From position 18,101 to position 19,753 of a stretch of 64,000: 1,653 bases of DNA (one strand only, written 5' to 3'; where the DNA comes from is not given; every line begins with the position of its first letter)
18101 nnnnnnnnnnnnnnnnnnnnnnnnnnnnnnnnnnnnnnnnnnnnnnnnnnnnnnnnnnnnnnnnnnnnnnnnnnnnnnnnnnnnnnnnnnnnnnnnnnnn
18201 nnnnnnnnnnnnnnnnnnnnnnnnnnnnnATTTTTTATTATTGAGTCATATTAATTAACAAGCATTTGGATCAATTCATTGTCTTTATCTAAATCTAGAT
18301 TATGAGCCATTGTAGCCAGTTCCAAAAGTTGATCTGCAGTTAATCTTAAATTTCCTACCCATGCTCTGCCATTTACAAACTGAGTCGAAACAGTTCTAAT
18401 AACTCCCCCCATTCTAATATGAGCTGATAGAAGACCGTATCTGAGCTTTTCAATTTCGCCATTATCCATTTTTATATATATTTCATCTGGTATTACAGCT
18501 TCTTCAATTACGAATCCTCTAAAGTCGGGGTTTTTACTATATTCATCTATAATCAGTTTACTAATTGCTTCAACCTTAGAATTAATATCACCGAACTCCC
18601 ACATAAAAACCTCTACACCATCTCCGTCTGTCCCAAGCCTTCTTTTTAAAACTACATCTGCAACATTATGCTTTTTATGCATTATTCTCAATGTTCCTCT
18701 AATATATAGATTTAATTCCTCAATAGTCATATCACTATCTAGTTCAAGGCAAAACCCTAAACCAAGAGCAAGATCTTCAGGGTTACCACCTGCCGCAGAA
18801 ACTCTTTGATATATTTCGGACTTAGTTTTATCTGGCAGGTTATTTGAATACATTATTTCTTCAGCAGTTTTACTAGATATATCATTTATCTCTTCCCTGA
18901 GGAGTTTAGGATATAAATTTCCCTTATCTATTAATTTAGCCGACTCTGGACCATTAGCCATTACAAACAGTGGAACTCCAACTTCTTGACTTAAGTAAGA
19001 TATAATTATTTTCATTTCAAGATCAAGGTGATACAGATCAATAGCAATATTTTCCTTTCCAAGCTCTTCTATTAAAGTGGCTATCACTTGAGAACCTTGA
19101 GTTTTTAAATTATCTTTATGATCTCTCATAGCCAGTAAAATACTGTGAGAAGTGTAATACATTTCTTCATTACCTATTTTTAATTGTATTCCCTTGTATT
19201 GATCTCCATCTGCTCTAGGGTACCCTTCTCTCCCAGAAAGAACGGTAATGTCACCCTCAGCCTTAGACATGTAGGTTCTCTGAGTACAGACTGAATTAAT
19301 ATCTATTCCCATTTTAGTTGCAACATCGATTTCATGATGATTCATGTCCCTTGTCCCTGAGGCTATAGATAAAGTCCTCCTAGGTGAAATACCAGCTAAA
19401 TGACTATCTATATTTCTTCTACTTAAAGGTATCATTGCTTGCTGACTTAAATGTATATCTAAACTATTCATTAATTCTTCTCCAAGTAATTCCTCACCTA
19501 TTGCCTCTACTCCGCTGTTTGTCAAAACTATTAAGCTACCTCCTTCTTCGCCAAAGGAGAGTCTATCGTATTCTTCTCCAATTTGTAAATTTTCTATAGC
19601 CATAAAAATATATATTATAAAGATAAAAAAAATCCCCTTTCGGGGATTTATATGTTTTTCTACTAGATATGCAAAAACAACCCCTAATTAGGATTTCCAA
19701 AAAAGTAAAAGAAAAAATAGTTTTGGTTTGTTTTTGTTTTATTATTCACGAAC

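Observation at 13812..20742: Compact operon for the chorismate-to-Phe/Tyr branch (with DAHP synthase) in an otherwise minimal-looking genome; contains three unknown ORFs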

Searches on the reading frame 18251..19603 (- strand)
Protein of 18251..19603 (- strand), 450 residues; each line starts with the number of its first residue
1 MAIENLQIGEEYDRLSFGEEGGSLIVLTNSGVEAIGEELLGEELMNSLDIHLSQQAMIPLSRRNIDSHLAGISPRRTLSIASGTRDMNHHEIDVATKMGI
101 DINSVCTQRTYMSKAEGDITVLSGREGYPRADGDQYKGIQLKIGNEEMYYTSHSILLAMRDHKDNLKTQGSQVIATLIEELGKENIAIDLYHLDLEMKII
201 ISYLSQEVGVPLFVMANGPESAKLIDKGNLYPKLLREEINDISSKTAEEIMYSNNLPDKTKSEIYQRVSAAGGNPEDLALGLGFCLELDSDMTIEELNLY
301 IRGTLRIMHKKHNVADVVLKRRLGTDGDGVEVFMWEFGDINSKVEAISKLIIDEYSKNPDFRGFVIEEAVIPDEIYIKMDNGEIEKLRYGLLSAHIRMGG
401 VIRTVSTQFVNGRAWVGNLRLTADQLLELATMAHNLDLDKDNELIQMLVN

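Call 3: search_protein_families(library=pfam, proteins=[window:18251-19603:-], max_evalue=0.01)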
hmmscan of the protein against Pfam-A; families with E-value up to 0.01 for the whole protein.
window:18251-19603:- (450 aa): 0 families

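Call 4: search_protein_families(library=ncbifam, proteins=[window:18251-19603:-], max_evalue=0.01)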
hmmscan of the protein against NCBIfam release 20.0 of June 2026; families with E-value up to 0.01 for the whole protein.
window:18251-19603:- (450 aa): 0 families

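Call 9: search_solved_structures(query=window:18251-19603:-, max_evalue=10)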
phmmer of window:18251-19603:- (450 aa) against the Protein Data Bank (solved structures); distinct sequences matched with E-value up to 10: 0.

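Call 12: search_protein_families(library=pfam, proteins=[window:18251-19603:-], max_evalue=10)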
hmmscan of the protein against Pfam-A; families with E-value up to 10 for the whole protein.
window:18251-19603:- (450 aa): 0 families

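Call 13: find_homologous_proteins(query=window:18251-19603:-)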
Query window:18251-19603:- (450 aa): 1 proteins with E <= 0.001 among 8000 candidates.
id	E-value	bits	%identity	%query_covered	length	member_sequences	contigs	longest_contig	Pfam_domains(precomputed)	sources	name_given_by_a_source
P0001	6.9e-292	986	100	100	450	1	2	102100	-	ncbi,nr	ncbi:MAG: hypothetical protein Q9M91_00605 [Candidatus Dojkabacteria bacterium]|nr:hypothetical prot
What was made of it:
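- Tried and rejected: Single-sequence searches of the 450-aa ORF found nothing but itself (Pfam, NCBIfam, PDB phmmer, word-indexed 5.8-billion search; calls 3, 4, 9, 12, 13).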

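Call 15: find_encoding_contigs(protein=P0001, flank=10000)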
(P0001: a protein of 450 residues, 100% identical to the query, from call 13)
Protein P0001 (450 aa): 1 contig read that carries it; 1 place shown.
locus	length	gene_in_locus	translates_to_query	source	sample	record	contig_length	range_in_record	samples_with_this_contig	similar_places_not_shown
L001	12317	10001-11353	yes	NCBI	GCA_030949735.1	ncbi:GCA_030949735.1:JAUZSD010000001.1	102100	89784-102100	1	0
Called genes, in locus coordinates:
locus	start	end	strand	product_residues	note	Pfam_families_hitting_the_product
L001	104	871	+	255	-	PF00005:ABC_tran, PF13304:AAA_21 (faint), PF12848:ABC_tran_Xtn (weak)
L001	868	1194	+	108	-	PF00005:ABC_tran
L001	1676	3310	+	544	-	PF03109:ABC1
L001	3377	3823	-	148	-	PF27154:ORF11_beta (weak)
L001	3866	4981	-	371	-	PF02163:Peptidase_M50 (weak)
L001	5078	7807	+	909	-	-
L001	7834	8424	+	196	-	-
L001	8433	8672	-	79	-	-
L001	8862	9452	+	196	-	-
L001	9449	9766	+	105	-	-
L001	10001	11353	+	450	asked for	-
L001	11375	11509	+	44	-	-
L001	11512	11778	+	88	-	-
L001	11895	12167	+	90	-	PF01817:CM_2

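Call 31: search_protein_representatives(protein=window:18251-19603:-)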
Query: 450 residues. Proteins with E-value up to 0.001 (for the whole library): 12; up to 1e-10: 2; up to 1e-30: 1. The best 12 are listed.
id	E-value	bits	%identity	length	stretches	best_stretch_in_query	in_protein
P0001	2.2e-292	985.7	100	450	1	1-450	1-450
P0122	4.1e-15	72.3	31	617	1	73-448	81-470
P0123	1.1e-08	51.1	28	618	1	38-433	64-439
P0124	1.5e-08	50.7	30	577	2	25-239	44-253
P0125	3.7e-06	42.8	28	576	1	140-425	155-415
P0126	4.3e-06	42.6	29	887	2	142-434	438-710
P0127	4.4e-05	39.3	32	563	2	25-238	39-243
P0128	4.7e-05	39.2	28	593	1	74-428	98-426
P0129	7.1e-05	38.6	27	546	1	139-422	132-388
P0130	1.0e-04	38.0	33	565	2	147-226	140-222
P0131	6.2e-04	35.5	29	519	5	24-95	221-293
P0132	8.2e-04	35.1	28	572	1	98-424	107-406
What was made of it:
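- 17736..19603 (-): A single ATP-grasp ligase gene (about 620 codons) of a rare family with no Pfam model, disrupted. It appears as the 450-aa ORF (18251-19603), the 44-aa ORF (18095-18229) and the 118-aa ORF (17736-18092). A full HMMER scan found 10 genuine distant homologues of 546-887 aa (call 31).
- Tried and rejected: Only the full HMMER scan of 1.84 billion representatives found relatives (call 31).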

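Call 32: search_protein_families(library=pfam, proteins=[P0122, P0123, P0124, P0125, P0126, P0127, P0128, P0129, P0130, P0132], max_evalue=0.1)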
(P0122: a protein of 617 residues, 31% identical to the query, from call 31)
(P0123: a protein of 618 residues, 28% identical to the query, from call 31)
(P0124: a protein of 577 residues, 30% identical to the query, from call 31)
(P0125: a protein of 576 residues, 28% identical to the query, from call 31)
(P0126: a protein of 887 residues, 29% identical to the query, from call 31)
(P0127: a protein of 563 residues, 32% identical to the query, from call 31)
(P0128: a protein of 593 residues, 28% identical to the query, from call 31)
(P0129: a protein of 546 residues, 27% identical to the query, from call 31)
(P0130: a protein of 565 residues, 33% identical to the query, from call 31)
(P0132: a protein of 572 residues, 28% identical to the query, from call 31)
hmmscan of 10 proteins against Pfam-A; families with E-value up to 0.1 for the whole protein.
P0122 (617 aa): 0 families

P0123 (618 aa): 1 family
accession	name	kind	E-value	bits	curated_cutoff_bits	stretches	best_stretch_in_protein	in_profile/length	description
PF09353.15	DUF1995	-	0.058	13.8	26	0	101-215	8-112/197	Domain of unknown function (DUF1995)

P0124 (577 aa): 0 families

P0125 (576 aa): 0 families

P0126 (887 aa): 0 families

P0127 (563 aa): 0 families

P0128 (593 aa): 1 family
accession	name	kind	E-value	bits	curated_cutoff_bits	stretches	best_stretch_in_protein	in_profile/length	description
PF13610.12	DDE_Tnp_IS240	-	6.7e-06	26.7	27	1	2-39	31-68/139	DDE domain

P0129 (546 aa): 0 families

P0130 (565 aa): 0 families

P0132 (572 aa): 1 family
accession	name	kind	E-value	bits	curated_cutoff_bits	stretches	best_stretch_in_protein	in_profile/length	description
PF24060.1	DUF7361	-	0.09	13.5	29.5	0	406-471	23-83/95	Domain of unknown function (DUF7361)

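Call 38: find_homologous_proteins(query=A1, max_evalue=0.001)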
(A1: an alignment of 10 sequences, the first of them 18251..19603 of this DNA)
Query A1 (10 sequences) (450 aa, profile of the alignment): 2 proteins with E <= 0.001 among 8000 candidates.
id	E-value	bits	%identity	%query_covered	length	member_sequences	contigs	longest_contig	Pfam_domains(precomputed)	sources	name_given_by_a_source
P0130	8.4e-223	759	26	62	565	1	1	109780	-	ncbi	-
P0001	5.8e-112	393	100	100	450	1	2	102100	-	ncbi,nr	ncbi:MAG: hypothetical protein Q9M91_00605 [Candidatus Dojkabacteria bacterium]|nr:hypothetical prot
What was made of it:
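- Tried and rejected: This used up the last of the three searches (call 38).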

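Call 39: find_encoding_contigs(protein=P0130, flank=10000, max_places=2)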
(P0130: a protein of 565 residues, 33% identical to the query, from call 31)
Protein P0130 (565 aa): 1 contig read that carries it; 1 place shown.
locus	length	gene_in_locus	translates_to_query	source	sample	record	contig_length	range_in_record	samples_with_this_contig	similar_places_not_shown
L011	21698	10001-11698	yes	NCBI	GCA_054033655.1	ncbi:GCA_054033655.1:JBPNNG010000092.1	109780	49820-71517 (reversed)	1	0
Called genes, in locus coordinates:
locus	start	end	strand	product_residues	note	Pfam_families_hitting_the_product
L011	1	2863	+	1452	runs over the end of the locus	PF13699:eCIS_core, PF14428:SCP1201-like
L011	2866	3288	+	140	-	-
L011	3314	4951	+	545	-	PF13699:eCIS_core, PF00691:OmpA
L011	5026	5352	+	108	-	-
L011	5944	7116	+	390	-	PF00155:Aminotran_1_2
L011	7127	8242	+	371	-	PF07992:Pyr_redox_2, PF13434:Lys_Orn_oxgnase, PF13738:Pyr_redox_3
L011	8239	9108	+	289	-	PF02668:TauD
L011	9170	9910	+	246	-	PF03070:TENA_THI-4, PF14518:Haem_oxygenas_2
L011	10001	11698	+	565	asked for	-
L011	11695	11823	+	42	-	-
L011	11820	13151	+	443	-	-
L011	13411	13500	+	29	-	-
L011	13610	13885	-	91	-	-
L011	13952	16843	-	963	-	PF05860:TPS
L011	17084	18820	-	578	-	PF07244:POTRA (faint), PF08479:POTRA_2, PF03865:ShlB, PF01103:Omp85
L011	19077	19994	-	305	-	PF03704:BTAD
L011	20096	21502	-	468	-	PF14691:Fer4_20, PF00743:FMO-like (weak), PF07992:Pyr_redox_2, PF13241:NAD_binding_7 (faint), PF13450:NAD_binding_8 (weak), PF13738:Pyr_redox_3 (weak), PF00070:Pyr_redox (weak)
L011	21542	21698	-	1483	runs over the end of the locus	PF00310:GATase_2, PF04898:Glu_syn_central, PF01645:Glu_synthase, PF01493:GXGXG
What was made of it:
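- A 42-aa ORF also follows the homologue in L011 (call 39).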

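Call 40: find_encoding_contigs(protein=P0122, flank=10000, max_places=2)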
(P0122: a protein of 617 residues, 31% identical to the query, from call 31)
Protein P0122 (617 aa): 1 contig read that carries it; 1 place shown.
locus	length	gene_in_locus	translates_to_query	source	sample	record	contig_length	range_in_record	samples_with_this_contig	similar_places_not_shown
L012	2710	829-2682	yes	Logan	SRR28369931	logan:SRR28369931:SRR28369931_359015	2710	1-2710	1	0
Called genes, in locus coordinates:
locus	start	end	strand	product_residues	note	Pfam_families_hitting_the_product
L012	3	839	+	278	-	?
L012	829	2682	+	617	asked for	-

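Call 49: search_protein_families(library=pfam, proteins=[L012:9-839:+, L011:11820-13151:+, L011:9170-9910:+, L011:5944-7116:+], max_evalue=0.01)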
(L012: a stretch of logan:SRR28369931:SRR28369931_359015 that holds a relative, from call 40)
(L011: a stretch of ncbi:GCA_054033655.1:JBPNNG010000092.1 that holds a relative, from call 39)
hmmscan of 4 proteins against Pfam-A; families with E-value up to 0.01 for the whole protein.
L012:9-839:+ (276 aa): 0 families

L011:11820-13151:+ (443 aa): 0 families

L011:9170-9910:+ (246 aa): 2 families
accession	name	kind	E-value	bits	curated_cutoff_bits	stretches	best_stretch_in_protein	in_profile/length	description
PF14518.11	Haem_oxygenas_2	-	4e-22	79.3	28.9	1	52-222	4-175/177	Iron-containing redox enzyme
PF03070.21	TENA_THI-4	-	1e-09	39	22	1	32-229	14-206/210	TENA/THI-4/PQQC family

L011:5944-7116:+ (390 aa): 1 family
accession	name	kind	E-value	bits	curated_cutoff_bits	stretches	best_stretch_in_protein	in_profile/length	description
PF00155.27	Aminotran_1_2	-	9.6e-39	134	19.7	1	30-381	4-361/361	Aminotransferase class I and II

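Call 54: find_related_loci(query=A3, collection=genome_contigs, flank=10000)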
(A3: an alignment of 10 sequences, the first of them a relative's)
Query A3 (617 aa) in genome_contigs; peptide patterns used: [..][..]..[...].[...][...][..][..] (x = any residue, [..] = any of these).
28 stretches matched a pattern; 18 encode a relative of the query (tblastn E <= 1e-3); 18 distinct loci.
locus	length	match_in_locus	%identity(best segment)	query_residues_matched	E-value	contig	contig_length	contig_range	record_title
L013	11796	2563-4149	30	38-615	4e-61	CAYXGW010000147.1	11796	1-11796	MAG TPA_asm: uncultured Deferribacteres bacterium isolate binchicken_co182_195 genome assembly, contig: NODE_1919_length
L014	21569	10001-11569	28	1-589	5e-57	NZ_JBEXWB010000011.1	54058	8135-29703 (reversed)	Streptomyces sp. NPDC005899 NPDC005899_7_D8.ctg-0011, whole genome shotgun sequence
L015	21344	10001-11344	31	28-546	6e-57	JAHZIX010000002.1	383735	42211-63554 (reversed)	MAG: Deltaproteobacteria bacterium isolate P_S1_bin.14 k141_74377, whole genome shotgun sequence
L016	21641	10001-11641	28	15-615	4e-56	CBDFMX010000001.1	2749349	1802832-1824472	MAG: Stigonema sp. isolate 9a048915-f00d-425c-bd96-d5550510256a genome assembly, contig: contig_1, whole genome shotgun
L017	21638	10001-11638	27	23-615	4e-53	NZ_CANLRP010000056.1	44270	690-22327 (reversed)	Uncultured Microscilla sp. isolate N.fasta NODE_56, whole genome shotgun sequence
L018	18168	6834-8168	29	38-546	1e-50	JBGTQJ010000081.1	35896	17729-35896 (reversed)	MAG: Saprospiraceae bacterium isolate WDNA11_bin.10.permissive NODE_81_length_35896_cov_12.095087, whole genome shotgun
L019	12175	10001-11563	28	44-611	1e-50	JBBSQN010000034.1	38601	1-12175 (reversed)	MAG: Mycobacteriales bacterium isolate LS6_sbin.9 LS6_sbin.9_K_1320577_L_38601_cov_37.8406, whole genome shotgun sequenc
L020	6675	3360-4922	27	43-610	1e-48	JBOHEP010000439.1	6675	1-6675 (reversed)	MAG: Pseudonocardia sp. isolate M3-B1_maxbin2.bin.2_sub k127_331234, whole genome shotgun sequence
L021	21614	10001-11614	26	24-615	3e-48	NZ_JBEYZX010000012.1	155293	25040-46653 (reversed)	Streptomyces sp. NPDC046203 NPDC046203_38_E9.ctg-0012, whole genome shotgun sequence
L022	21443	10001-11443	27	72-614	9e-46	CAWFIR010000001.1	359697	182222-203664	MAG: uncultured Actinomycetota bacterium isolate MFD01872.bin.2.284 genome assembly, contig: contig_112352, whole genome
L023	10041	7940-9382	27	72-614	6e-46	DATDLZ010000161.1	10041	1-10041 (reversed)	MAG TPA_asm: Mycobacterium sp. isolate SMAG_U397 k141_135938, whole genome shotgun sequence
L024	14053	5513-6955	25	72-614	2e-45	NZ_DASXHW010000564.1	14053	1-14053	MAG: Mycobacterium sp. isolate SMAG_U5205 k141_1443508, whole genome shotgun sequence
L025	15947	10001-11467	28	44-589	3e-43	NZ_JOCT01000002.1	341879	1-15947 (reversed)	Streptomyces sp. NRRL S-455 contig2.1, whole genome shotgun sequence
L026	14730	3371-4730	29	120-616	5e-43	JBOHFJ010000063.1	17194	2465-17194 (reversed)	MAG: Pseudonocardiaceae bacterium isolate SE1533_metabat2.bin.3_sub NODE_368_length_17194_cov_1.542099, whole genome sho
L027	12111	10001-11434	25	46-616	2e-39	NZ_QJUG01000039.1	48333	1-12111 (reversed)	Allorhizocola rhizosphaerae strain CPCC 204380 contig39, whole genome shotgun sequence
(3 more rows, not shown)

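Call 56: predict_structure(alignment_id=A3)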
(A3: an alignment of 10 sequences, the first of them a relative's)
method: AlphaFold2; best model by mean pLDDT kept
length: 617 residues; sequences in the alignment: 10
mean_pLDDT: 78.9   pTM: 0.83
mean pLDDT of the five models: 78.9, 78.1, 75.8, 73.8, 72.8
residues with pLDDT >= 90: 195; 70-90: 276; 50-70: 81; < 50: 65
segments of 3 or more residues with pLDDT < 50: 1-24, 35-42, 75-77, 287-293, 476-487, 495-499
pLDDT, mean of each block of 10 residues (from residue 1): 36 40 54 50 76 95 93 62 86 52 55 78 87 89 80 82 83 93 91 93 89 95 94 87 89 93 90 88 58 63 92 90 93 89 62 71 79 71 90 87 88 82 84 79 79 70 78 57 47 48 80 90 85 70 86 90 87 91 83 92 94 88
secondary structure, 60 per line:
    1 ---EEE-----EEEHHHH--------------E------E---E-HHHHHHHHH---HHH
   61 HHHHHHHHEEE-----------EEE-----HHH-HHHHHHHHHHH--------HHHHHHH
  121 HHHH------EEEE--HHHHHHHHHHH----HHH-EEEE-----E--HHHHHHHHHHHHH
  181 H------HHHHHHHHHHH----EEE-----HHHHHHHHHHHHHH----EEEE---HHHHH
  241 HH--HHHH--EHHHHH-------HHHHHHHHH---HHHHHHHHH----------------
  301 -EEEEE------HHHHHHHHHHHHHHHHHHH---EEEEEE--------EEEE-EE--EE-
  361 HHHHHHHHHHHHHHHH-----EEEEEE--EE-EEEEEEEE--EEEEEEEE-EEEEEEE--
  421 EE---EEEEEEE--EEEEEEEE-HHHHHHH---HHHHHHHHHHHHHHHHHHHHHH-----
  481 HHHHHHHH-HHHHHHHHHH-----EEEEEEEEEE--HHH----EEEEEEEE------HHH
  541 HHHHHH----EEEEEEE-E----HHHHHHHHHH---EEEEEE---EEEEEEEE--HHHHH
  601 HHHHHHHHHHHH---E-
elements in order: E4-6 E12-14 H15-18 H46-54 H58-68 E69-71 E83-85 H95-105 H114-124 E131-134 H137-147 E156-159 H168-181 H188-198 E203-205 H211-224 E229-232 H236-242 H245-248 H252-256 H264-272 H276-284 E302-306 H313-331 E335-340 E349-352 H361-376 E382-387 E393-400 E403-410 E412-418 E426-432 E435-442 H444-450 H454-475 H481-488 H490-499 E505-514 E524-531 H538-546 E551-557 H564-573 E577-582 E586-593 H596-612
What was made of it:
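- On ATP-grasp superfamily (ligase gene 17736-19603): The AlphaFold model of the intact homologue P0122 has pLDDT 78.9 and pTM 0.83 (call 56).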
